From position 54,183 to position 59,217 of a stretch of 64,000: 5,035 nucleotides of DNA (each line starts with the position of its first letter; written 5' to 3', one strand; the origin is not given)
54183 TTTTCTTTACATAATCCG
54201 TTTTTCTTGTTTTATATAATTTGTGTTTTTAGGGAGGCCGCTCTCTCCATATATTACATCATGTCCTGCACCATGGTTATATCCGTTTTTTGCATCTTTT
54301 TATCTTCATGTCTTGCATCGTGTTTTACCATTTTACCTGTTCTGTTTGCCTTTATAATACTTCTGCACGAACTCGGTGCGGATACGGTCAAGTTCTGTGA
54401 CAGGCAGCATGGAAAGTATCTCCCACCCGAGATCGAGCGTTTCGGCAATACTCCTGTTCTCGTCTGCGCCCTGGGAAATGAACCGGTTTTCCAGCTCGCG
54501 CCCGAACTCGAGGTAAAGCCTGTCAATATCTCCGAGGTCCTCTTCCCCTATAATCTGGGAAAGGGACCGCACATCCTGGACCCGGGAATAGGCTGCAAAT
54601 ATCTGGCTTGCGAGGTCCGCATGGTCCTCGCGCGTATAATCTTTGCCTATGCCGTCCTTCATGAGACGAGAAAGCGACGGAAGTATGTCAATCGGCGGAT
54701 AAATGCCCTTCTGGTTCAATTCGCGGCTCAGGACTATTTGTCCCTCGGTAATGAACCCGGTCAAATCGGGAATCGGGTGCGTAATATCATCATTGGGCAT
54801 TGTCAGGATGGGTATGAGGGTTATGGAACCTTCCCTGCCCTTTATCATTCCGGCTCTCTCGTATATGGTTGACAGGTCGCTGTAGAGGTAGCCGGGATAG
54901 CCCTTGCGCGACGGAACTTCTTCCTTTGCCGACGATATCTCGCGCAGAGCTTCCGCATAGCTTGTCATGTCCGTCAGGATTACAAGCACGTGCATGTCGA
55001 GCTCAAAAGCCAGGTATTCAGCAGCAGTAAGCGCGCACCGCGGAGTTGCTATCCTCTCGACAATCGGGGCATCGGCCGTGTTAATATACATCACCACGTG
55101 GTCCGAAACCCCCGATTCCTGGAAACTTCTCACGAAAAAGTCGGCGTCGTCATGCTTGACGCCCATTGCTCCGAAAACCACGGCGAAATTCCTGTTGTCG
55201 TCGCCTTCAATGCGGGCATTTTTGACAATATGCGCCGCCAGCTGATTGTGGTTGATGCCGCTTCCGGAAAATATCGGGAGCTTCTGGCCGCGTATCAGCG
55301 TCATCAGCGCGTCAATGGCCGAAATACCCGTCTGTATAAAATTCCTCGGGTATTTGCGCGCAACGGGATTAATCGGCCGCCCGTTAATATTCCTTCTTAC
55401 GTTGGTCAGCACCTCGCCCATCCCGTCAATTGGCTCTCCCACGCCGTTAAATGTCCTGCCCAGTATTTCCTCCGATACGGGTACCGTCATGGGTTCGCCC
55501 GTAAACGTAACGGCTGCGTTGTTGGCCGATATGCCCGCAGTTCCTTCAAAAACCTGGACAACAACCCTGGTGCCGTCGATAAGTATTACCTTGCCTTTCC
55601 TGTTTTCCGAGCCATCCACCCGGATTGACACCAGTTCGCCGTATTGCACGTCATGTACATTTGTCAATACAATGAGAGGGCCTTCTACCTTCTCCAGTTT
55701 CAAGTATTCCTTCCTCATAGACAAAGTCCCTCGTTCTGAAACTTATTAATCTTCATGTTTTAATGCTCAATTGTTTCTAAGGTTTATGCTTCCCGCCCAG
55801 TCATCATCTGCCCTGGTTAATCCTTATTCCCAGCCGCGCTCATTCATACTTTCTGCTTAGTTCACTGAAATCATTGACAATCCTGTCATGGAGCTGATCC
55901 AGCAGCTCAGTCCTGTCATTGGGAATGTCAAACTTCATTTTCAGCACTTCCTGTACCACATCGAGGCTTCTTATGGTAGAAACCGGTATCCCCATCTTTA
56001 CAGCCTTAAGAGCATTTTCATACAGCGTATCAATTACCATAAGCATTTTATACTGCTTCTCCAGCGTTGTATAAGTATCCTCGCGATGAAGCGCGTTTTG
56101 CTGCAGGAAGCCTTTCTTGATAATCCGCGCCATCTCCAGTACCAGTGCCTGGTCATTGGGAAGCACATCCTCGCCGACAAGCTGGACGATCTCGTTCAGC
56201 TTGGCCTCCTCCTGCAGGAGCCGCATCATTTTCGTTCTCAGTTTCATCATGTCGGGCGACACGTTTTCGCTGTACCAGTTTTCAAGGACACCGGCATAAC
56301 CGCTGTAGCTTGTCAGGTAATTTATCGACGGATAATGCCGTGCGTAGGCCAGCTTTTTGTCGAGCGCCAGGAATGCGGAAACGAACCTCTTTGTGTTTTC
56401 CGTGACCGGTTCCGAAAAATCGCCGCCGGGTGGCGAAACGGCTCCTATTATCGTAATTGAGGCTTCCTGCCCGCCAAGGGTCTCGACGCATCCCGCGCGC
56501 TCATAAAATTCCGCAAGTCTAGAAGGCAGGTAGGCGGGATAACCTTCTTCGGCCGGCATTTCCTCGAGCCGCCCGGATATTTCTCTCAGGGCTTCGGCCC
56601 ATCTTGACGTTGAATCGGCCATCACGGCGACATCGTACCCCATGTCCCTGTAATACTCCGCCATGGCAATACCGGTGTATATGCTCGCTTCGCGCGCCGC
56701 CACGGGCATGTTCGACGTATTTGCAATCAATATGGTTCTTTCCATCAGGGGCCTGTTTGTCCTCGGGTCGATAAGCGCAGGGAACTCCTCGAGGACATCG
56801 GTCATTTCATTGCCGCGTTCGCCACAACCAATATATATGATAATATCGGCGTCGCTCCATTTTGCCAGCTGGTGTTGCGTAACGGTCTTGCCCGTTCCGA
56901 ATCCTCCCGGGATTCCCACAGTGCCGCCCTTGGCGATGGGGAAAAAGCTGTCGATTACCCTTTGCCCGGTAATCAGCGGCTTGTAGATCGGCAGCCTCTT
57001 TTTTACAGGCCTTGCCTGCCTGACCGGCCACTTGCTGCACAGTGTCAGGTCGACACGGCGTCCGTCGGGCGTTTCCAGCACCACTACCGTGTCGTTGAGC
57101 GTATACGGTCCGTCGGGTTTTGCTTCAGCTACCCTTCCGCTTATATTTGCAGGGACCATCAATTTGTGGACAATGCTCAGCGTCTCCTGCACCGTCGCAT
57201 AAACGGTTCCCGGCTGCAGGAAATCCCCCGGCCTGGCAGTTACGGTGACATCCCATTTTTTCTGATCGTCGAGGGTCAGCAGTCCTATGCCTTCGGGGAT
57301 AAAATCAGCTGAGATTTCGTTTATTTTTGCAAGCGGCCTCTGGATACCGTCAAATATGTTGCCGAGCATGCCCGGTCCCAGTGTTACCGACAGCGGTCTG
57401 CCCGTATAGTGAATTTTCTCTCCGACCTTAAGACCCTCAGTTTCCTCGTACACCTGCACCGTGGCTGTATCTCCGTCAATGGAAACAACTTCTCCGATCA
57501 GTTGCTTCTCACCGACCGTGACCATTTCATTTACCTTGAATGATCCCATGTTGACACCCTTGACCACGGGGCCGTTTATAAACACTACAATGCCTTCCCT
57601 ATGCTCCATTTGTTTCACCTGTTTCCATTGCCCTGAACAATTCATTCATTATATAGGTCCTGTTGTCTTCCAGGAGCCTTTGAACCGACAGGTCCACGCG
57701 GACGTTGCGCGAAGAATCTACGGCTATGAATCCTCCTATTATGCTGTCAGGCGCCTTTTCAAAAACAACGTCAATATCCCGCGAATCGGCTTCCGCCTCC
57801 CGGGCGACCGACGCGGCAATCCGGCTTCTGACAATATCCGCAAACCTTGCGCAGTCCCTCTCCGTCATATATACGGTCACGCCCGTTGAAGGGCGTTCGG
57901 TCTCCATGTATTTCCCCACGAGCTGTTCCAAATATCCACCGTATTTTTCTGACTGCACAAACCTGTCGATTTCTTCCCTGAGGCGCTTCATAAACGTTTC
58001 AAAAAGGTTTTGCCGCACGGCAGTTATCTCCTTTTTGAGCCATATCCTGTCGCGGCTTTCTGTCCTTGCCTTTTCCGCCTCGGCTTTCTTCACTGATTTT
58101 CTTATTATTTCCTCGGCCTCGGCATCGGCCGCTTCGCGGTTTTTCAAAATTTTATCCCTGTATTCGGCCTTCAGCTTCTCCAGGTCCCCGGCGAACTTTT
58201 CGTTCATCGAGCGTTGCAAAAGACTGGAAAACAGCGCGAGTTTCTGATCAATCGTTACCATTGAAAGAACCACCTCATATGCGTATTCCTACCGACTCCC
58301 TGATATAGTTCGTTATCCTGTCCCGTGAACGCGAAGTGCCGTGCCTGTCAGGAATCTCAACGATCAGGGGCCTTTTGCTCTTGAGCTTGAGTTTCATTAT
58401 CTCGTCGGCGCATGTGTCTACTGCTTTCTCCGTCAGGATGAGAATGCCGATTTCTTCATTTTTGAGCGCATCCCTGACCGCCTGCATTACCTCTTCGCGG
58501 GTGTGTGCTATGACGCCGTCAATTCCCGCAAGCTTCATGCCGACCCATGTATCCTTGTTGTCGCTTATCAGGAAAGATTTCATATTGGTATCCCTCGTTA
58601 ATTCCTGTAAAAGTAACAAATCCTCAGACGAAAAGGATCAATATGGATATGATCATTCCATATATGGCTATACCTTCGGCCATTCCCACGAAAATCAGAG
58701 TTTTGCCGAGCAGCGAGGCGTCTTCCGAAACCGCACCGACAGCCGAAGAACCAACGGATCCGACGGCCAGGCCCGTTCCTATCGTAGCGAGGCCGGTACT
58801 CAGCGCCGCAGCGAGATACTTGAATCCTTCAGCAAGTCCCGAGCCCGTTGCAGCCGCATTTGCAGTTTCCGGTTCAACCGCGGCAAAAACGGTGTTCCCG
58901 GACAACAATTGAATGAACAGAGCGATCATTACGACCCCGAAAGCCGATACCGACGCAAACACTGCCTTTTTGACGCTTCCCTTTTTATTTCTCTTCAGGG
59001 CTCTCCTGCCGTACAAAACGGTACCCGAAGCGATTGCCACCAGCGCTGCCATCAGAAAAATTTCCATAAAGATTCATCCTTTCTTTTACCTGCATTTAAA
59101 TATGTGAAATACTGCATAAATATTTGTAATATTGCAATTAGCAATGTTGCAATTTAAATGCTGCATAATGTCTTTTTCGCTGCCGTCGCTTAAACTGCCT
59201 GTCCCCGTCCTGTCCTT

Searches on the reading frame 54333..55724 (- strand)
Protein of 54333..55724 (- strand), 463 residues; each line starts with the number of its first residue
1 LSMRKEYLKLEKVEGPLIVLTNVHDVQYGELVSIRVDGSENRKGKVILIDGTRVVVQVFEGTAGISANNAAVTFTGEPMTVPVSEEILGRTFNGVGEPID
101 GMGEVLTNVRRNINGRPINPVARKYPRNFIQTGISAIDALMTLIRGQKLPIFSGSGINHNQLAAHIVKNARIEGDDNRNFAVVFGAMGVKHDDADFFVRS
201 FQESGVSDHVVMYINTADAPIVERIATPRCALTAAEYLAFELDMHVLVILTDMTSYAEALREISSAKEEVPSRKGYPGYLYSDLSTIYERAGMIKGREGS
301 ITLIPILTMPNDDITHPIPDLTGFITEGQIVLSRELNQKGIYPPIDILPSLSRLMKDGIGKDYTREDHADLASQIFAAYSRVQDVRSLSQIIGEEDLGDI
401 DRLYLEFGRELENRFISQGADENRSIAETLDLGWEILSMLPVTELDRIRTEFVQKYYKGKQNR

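Call 7: search_protein_families(library=pfam, proteins=[window:54333-55724:-])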
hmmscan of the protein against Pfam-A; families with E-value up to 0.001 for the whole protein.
window:54333-55724:- (463 aa): 3 families
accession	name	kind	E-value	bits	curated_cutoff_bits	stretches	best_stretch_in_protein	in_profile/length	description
PF00006.31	ATP-synt_ab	-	1.2e-78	264.1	29.5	1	133-352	1-213/213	ATP synthase alpha/beta family, nucleotide-binding domain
PF22919.1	ATP-synt_VA_C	-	3.4e-32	110.9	24.7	1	357-457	1-101/101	C-terminal domain of V and A type ATP synthase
PF02874.29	ATP-synt_ab_N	-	3.2e-10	40.8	20.9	1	12-76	3-69/69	ATP synthase alpha/beta family, beta-barrel domain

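Call 10: list_cluster_members(proteins=[window:54333-55724:-, window:53318-53932:-, window:55840-57645:-, window:47942-49369:-, window:50777-51910:-, window:13805-15010:-, window:9624-13310:-, window:3638-6874:-, window:24468-25931:-, window:42533-44086:-])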
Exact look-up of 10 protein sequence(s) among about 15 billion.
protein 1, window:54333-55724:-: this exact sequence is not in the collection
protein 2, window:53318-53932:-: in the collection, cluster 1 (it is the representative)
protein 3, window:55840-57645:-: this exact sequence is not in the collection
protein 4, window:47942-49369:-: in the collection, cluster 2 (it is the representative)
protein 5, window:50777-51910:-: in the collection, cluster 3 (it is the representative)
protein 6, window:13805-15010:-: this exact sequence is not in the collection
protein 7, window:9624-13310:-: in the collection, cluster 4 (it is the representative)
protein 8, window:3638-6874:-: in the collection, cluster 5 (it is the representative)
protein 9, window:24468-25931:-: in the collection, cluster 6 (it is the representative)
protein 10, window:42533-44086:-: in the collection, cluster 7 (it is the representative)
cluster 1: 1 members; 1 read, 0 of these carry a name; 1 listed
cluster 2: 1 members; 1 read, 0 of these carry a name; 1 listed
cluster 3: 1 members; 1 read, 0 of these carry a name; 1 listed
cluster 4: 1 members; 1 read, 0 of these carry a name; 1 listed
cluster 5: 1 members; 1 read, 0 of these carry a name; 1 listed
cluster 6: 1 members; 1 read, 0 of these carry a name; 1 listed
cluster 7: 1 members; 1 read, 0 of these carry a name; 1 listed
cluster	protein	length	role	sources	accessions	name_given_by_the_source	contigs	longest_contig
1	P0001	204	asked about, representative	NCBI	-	-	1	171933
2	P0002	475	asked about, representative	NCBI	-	-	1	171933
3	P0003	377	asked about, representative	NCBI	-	-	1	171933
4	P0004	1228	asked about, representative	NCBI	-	-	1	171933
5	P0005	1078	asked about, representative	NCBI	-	-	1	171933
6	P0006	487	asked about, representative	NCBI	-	-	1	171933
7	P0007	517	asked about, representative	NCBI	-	-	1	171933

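Call 11: find_encoding_contigs(protein=P0001, flank=10000, max_places=3)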
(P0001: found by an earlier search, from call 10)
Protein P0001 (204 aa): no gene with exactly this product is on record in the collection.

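Call 12: find_encoding_contigs(protein=P0002, flank=10000, max_places=3)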
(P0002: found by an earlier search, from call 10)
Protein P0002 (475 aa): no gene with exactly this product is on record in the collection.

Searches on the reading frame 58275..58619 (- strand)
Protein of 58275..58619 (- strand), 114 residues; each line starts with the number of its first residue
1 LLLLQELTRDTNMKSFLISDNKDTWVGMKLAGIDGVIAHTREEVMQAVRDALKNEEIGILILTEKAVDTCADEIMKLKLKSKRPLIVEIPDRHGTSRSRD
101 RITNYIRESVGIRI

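Call 58: search_protein_families(library=pfam, max_evalue=0.00001, proteins=[window:58275-58619:-])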
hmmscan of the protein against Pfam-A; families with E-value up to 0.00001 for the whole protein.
window:58275-58619:- (114 aa): 1 family
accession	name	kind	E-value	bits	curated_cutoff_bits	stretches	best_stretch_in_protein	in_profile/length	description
PF01990.22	ATP-synt_F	-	2.4e-22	79.5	23.5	1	17-106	3-91/91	ATP synthase (F/14-kDa) subunit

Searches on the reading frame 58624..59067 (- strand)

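Call 58: search_protein_families(library=pfam, max_evalue=0.00001, proteins=[window:58624-59067:-])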
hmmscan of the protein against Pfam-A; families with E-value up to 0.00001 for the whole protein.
window:58624-59067:- (147 aa): 1 family
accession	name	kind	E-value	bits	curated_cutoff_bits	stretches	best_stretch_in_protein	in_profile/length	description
PF00137.26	ATP-synt_C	-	1.4e-15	57.7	24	1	85-144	1-60/60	ATP synthase subunit C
